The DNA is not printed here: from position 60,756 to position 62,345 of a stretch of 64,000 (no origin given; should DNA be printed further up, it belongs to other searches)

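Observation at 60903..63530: MFS transporter fused in one frame to a HasA/NodC-type processive glycan synthase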

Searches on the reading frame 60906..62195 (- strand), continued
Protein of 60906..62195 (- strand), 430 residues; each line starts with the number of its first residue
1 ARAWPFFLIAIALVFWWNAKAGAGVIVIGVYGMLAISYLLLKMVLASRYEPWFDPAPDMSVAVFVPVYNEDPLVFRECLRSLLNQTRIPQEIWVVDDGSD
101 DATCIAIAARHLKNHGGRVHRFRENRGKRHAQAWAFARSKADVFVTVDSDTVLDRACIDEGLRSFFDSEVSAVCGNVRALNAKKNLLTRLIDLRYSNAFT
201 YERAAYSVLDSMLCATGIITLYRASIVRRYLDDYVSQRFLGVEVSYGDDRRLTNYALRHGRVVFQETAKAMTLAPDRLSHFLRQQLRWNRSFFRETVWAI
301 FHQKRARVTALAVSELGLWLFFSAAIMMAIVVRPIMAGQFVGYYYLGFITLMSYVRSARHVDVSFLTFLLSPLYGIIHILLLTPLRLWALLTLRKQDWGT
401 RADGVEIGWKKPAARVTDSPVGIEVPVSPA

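Call 38: search_dna_similar(query=window:60906-62195:-, collection=plasmids, mode=protein, max_rows=40, rows=spread)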
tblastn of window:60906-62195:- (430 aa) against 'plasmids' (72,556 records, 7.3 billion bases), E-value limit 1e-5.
Records with a match: 604; places in all: 611; records where one place covers at least 80% of the query: 158.
Best place of each record, by identity: <60% 604.
By first word of the organism name: Ralstonia 129; Rhizobium 126; Bacillus 108; Sinorhizobium 76; Escherichia 29; Streptomyces 9; Bradyrhizobium 9; Mesorhizobium 8; Sulfitobacter 8; Sphingobium 8; and 45 more.
By predicted mobility (MOB-suite, as given by PLSDB): conjugative 323; mobilizable 144; non-mobilizable 137.
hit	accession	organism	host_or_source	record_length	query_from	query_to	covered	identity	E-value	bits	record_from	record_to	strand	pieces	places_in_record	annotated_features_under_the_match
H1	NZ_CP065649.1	Bacillus cereus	-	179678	31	401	86%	42.5%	2e-80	277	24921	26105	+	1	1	hasA: hyaluronan synthase HasA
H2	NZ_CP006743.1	Bacillus anthracis str. SVA11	-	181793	54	401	81%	42.6%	4e-76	265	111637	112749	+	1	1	hasA: hyaluronan synthase HasA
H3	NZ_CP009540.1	Bacillus anthracis str. Sterne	-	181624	54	401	81%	42.6%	9e-76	264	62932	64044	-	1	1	hasA: hyaluronan synthase HasA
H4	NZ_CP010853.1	Bacillus anthracis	Bos taurus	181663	54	401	81%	42.6%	9e-76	264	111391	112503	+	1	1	hasA: hyaluronan synthase HasA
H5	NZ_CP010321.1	Bacillus anthracis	Microbial isolate culture,Bison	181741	54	401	81%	42.6%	9e-76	264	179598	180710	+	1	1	hasA: hyaluronan synthase HasA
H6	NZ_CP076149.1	Bacillus anthracis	soil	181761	54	401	81%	42.6%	9e-76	264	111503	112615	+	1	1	hasA: hyaluronan synthase HasA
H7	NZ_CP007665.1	Bacillus anthracis str. Vollum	-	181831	54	401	81%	42.6%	9e-76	264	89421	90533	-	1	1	hasA: hyaluronan synthase HasA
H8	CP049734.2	Rhizobium leguminosarum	Pisum sativum,Pisum sativum nodules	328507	31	413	89%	33.5%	4e-39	157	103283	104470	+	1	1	nodC: chitooligosaccharide synthase NodC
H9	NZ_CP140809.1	Rhizobium beringeri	Trifolium pratense,whole organism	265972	31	421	91%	32.3%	5e-37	151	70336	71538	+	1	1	nodC: chitooligosaccharide synthase NodC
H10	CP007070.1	Rhizobium leguminosarum bv. trifolii CB782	plant root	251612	60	406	81%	35.9%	1e-38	155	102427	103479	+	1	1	N-acetylglucosaminyltransferase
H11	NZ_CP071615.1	Rhizobium bangladeshense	lentil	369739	31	376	80%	33.1%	2e-37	152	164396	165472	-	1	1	nodC: chitooligosaccharide synthase NodC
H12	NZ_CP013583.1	Rhizobium phaseoli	Phaseolus vulgaris,Whole ...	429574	33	296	61%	38.7%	2e-38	155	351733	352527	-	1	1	nodC: chitooligosaccharide synthase NodC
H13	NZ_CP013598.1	Rhizobium sp. N741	Phaseolus vulgaris,Whole ...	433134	33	296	61%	38.4%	3e-38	155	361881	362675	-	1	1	nodC: chitooligosaccharide synthase NodC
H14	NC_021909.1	Rhizobium etli bv. mimosae str. Mim1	Mimosa affinis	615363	31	296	62%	37.5%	7e-39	156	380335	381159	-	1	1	nodC: chitooligosaccharide synthase NodC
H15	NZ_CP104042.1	Rhizobium sp. WSM4643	Pisum sativum,Cell culture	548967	31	300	63%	36.6%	6e-39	156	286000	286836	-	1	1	nodC: chitooligosaccharide synthase NodC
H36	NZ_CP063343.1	Escherichia coli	Homo sapiens,rectal swab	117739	47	291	57%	24.7%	3e-10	70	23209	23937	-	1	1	pgaC: poly-beta-1,6-N-acetyl-D-glucosamine synthase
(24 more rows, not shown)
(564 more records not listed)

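Call 39: get_annotated_region(hit=H1, flank=5000)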
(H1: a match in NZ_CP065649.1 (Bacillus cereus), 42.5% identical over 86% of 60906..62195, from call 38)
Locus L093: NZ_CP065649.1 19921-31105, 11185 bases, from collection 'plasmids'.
description: Bacillus cereus strain FDAARGOS_918 plasmid unnamed, complete sequence
organism: Bacillus cereus (NCBI taxid 1396)
taxonomy: Bacteria; Bacillota; Bacilli; Bacillales; Bacillaceae; Bacillus; Bacillus cereus
host: -; source: -; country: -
typing (MOB-suite, as given by PLSDB): conjugative; replicon rep_cluster_125; relaxase MOBP; mating-pair formation MPF_T
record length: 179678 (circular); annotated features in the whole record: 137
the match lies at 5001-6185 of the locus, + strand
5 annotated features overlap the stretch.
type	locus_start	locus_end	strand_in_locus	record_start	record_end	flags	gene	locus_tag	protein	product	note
CDS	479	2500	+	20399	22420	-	-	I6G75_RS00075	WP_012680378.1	S-layer homology domain-containing protein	-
CDS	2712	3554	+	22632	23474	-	-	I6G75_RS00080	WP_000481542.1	phosphatase PAP2 family protein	-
predicted_resistance_gene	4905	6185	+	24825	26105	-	hasA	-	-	hyaluronan synthase HasA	predicted by amrfinderplus; class ; identity 99.77%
CDS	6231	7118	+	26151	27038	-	galU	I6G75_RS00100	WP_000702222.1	UTP--glucose-1-phosphate uridylyltransferase GalU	GO:0009225 - nucleotide-sugar metabolic process [Evidence IEA]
CDS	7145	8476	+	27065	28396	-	-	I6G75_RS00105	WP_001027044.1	UDP-glucose/GDP-mannose dehydrogenase family protein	-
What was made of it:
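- Closest known: Bacterial class I hyaluronan synthase HasA. Different: HasA is a standalone protein encoded with hasB (UDP-Glc dehydrogenase) and hasC (call 39).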

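Call 40: get_annotated_region(hit=H8, flank=2500)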
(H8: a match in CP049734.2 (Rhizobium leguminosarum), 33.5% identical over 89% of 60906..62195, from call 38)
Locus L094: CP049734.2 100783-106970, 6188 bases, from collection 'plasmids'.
description: Rhizobium leguminosarum strain A1 plasmid pRLa11, complete sequence
organism: Rhizobium leguminosarum (NCBI taxid 384)
taxonomy: Bacteria; Pseudomonadota; Alphaproteobacteria; Hyphomicrobiales; Rhizobiaceae; Rhizobium; Rhizobium leguminosarum
host: -; source: Pisum sativum,Pisum sativum nodules; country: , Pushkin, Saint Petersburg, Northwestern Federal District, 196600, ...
typing (MOB-suite, as given by PLSDB): conjugative; relaxase MOBP; mating-pair formation MPF_T
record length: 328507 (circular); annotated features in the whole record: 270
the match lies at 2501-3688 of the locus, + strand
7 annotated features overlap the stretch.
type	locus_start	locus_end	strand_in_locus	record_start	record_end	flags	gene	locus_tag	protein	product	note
CDS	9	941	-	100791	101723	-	-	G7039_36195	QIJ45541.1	LysR family transcriptional regulator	-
CDS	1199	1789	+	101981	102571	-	nodA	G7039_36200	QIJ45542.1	NodA family N-acyltransferase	-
CDS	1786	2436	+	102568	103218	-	nodB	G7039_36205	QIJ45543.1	chitooligosaccharide deacetylase NodB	-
CDS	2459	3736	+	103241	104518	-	nodC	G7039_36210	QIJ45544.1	chitooligosaccharide synthase NodC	-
CDS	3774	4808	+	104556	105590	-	nodI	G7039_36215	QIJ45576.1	nodulation factor ABC transporter ATP-binding protein NodI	-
CDS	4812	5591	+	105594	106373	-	-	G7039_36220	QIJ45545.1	ABC transporter permease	-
CDS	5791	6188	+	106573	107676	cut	-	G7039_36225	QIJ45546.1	acyltransferase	-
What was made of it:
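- NodC, a 33% relative, relies on the separate NodIJ exporter encoded next to it (call 40).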

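Call 41: get_annotated_region(hit=H36, flank=1500)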
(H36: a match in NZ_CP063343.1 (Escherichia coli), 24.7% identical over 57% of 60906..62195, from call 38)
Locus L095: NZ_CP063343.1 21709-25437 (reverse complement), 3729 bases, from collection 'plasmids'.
description: Escherichia coli strain BS90R-A plasmid pBS90R-A_2, complete sequence
organism: Escherichia coli (NCBI taxid 562)
taxonomy: Bacteria; Pseudomonadota; Gammaproteobacteria; Enterobacterales; Enterobacteriaceae; Escherichia; Escherichia coli
host: -; source: Homo sapiens,rectal swab; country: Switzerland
typing (MOB-suite, as given by PLSDB): conjugative; replicon IncFIA,IncFIB,IncFIC; relaxase MOBF; mating-pair formation MPF_F
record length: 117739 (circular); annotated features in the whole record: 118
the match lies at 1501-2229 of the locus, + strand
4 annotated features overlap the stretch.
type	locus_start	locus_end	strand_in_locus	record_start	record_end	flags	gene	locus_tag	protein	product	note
CDS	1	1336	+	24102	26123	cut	pgaB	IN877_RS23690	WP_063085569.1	poly-beta-1,6-N-acetyl-D-glucosamine N-deacetylase PgaB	-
CDS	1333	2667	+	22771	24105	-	pgaC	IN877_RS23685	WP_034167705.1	poly-beta-1,6-N-acetyl-D-glucosamine synthase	GO:0042710 - biofilm formation [Evidence IEA]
CDS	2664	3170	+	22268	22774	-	pgaD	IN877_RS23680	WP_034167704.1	poly-beta-1,6-N-acetyl-D-glucosamine biosynthesis protein PgaD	GO:0042710 - biofilm formation [Evidence IEA]; GO:0000271 - polysaccharide biosynthetic process [Evidence IEA]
CDS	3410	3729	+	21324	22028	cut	-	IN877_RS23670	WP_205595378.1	IS6-like element IS26 family transposase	-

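Call 46: find_encoding_contigs(protein=P0176, flank=8000, max_places=2)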
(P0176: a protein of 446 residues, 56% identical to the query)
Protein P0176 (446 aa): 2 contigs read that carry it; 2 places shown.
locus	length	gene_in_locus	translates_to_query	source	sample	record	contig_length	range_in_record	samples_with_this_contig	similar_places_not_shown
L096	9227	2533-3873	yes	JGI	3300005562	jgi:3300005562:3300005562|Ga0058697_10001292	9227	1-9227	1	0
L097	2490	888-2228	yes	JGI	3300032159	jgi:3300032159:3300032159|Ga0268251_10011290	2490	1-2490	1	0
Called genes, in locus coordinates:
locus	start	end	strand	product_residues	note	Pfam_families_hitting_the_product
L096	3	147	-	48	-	?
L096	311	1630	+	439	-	-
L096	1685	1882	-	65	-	-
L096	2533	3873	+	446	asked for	PF03142:Chitin_synth_2 (faint), PF00535:Glycos_transf_2, PF13641:Glyco_tranf_2_3, PF13506:Glyco_transf_21 (weak), PF13632:Glyco_trans_2_3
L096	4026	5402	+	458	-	PF11028:TMEM260_N (weak), PF13231:PMT_2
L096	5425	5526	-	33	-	-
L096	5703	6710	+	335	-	PF03816:LytR_cpsA_psr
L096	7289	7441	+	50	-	-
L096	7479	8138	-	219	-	PF00072:Response_reg, PF08281:Sigma70_r4_2 (weak), PF00196:GerE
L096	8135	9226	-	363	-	?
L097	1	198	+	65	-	?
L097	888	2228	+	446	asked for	PF03142:Chitin_synth_2 (faint), PF00535:Glycos_transf_2, PF13641:Glyco_tranf_2_3, PF13506:Glyco_transf_21 (weak), PF13632:Glyco_trans_2_3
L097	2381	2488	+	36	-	?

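Call 47: find_encoding_contigs(protein=P0183, flank=8000, max_places=2)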
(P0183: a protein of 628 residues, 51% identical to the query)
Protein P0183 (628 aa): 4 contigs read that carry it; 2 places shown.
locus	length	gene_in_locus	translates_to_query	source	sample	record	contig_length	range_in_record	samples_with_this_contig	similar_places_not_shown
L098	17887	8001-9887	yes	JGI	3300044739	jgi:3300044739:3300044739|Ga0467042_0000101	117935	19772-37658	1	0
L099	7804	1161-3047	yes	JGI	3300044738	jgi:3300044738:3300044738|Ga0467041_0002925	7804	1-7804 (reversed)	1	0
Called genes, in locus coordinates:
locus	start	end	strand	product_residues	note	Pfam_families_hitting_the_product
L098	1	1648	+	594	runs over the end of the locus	-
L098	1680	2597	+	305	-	PF00989:PAS, PF08448:PAS_4, PF13426:PAS_9, PF08447:PAS_3 (weak), PF00990:GGDEF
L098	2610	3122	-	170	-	PF04542:Sigma70_r2, PF04545:Sigma70_r4, PF08281:Sigma70_r4_2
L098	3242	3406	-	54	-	-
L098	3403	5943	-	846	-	PF13492:GAF_3 (faint), PF00990:GGDEF, PF00563:EAL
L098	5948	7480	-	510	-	PF00082:Peptidase_S8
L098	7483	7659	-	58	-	-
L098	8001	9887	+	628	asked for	PF00535:Glycos_transf_2, PF13641:Glyco_tranf_2_3, PF13632:Glyco_trans_2_3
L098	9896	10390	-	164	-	-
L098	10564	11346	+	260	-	PF00188:CAP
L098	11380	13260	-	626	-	PF05231:MASE1, PF13188:PAS_8 (weak), PF12860:PAS_7 (weak), PF00512:HisKA, PF02518:HATPase_c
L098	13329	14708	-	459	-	PF00990:GGDEF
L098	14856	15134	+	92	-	-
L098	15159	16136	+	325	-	PF00990:GGDEF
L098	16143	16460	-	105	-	PF01740:STAS, PF13466:STAS_2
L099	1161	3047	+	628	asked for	PF00535:Glycos_transf_2, PF13641:Glyco_tranf_2_3, PF13632:Glyco_trans_2_3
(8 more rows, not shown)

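Call 54: search_protein_families(library=ncbifam, proteins=[L042:4643-5914:+, L007:9345-10433:+], max_evalue=0.00001)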
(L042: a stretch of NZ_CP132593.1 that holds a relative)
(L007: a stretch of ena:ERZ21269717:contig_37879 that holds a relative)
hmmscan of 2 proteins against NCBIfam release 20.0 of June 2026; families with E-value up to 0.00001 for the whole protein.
L042:4643-5914:+ (423 aa): 7 families
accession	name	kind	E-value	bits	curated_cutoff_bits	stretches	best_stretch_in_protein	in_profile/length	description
TIGR03026.1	NDP-sugDHase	subfamily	1.7e-126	422.3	189.8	1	9-411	3-412/413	nucleotide sugar dehydrogenase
NF040825.1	UDPMaNacDH_Arch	equivalog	1.4e-75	254.7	750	1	8-362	2-353/418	UDP-N-acetyl-D-mannosamine dehydrogenase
NF008286.0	PRK11064.1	equivalog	2e-75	254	459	1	9-396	6-400/420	UDP-N-acetyl-D-mannosamine dehydrogenase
NF011729.0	PRK15182.1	equivalog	1.2e-54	185.7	592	1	6-362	6-359/425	Vi polysaccharide biosynthesis UDP-N-acetylglucosamine C-6 dehydrogenase TviB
NF041297.1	UDPGDh_AglM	equivalog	1.3e-49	169.4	670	1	8-375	2-375/429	UDP-glucose 6-dehydrogenase AglM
NF047673.2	TeichurnBiosyTuaD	equivalog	3.6e-33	115.4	700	1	9-396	4-391/439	UDP-glucose 6-dehydrogenase TuaD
NF011631.0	PRK15057.1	equivalog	1.5e-10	40.8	757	1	9-372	3-351/388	UDP-glucose 6-dehydrogenase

L007:9345-10433:+ (362 aa): 2 families
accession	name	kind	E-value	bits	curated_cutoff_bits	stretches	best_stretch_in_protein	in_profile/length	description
TIGR00236.1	wecB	equivalog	1.7e-82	277.5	210.15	1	10-361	3-362/366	non-hydrolyzing UDP-N-acetylglucosamine 2-epimerase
TIGR03568.1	NeuC_NnaA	equivalog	3.7e-11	42.5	235.9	1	71-300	74-306/365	UDP-N-acetylglucosamine 2-epimerase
